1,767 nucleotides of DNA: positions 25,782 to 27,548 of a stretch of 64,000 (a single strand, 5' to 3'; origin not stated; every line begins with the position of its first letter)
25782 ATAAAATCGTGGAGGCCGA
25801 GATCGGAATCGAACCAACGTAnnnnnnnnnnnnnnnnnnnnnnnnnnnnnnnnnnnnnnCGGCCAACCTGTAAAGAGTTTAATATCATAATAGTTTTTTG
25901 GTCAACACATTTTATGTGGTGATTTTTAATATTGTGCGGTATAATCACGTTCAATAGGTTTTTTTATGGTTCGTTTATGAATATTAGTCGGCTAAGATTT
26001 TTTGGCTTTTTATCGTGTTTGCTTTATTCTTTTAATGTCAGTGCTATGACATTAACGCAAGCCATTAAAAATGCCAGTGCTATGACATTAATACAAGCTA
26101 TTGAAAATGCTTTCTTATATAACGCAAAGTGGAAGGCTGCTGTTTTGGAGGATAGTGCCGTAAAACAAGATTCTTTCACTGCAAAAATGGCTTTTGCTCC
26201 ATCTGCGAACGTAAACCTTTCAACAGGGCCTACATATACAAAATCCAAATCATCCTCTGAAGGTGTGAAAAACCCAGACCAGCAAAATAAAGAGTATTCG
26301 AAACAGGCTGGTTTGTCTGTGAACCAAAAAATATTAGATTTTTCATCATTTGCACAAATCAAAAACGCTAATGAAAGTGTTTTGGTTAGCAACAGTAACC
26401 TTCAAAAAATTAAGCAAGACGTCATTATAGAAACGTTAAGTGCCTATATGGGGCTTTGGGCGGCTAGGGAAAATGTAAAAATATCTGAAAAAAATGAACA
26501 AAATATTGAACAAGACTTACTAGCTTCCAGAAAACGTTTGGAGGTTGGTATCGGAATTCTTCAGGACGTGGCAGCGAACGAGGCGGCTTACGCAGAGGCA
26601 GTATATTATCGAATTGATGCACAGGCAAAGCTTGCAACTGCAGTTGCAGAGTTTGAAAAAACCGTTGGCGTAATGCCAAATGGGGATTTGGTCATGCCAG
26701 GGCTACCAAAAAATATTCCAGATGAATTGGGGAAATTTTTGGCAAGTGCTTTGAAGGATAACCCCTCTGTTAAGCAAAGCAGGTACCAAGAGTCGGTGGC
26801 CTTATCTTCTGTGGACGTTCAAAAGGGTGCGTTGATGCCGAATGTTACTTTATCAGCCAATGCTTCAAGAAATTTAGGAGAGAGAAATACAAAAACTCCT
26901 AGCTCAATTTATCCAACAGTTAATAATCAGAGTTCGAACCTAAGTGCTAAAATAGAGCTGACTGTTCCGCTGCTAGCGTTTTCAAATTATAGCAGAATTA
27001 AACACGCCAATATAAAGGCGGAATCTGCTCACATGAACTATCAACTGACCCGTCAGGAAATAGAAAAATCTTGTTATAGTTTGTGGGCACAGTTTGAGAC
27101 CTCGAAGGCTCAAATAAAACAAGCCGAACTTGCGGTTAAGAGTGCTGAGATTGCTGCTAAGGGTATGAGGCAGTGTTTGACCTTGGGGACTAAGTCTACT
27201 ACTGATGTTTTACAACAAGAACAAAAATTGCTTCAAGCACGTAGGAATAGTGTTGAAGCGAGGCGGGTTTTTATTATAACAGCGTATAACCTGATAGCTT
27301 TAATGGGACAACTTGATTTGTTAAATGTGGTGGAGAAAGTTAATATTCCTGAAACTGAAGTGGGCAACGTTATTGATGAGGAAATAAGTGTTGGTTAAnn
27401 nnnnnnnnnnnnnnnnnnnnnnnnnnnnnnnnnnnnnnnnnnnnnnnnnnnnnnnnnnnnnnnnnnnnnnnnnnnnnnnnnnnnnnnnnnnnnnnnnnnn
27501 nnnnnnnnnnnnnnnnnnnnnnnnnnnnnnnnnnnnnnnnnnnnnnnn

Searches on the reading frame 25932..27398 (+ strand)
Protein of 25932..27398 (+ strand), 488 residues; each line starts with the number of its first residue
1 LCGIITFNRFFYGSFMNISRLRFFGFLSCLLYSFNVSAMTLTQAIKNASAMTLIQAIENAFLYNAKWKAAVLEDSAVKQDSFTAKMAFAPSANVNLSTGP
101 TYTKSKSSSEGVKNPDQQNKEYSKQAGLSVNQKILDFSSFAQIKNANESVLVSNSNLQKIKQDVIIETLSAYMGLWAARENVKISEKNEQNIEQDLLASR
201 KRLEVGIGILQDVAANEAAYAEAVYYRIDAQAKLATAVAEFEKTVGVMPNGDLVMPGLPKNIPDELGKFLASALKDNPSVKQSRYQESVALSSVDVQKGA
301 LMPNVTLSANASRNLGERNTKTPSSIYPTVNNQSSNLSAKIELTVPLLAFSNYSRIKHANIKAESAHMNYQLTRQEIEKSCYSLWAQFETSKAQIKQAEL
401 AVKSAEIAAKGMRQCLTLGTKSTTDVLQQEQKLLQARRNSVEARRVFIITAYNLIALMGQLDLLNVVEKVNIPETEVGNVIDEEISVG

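Call 38: search_protein_families(library=ncbifam, proteins=[window:25932-27398:+], max_evalue=1e-15)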
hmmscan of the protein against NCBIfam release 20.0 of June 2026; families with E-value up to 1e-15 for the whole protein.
window:25932-27398:+ (488 aa): 3 families
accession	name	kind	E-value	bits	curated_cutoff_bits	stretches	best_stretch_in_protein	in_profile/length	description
TIGR01844.1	type_I_sec_TolC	subfamily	6.9e-65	219.7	225.15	1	50-467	2-406/414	TolC family outer membrane protein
NF007002.0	PRK09465.1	equivalog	3.2e-31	108.4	495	1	38-466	11-431/460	outer membrane channel protein TolC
NF052390.1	efflux_OMP_AbuO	equivalog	1.5e-18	66.7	700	1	39-467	9-439/447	multidrug efflux outer membrane protein AbuO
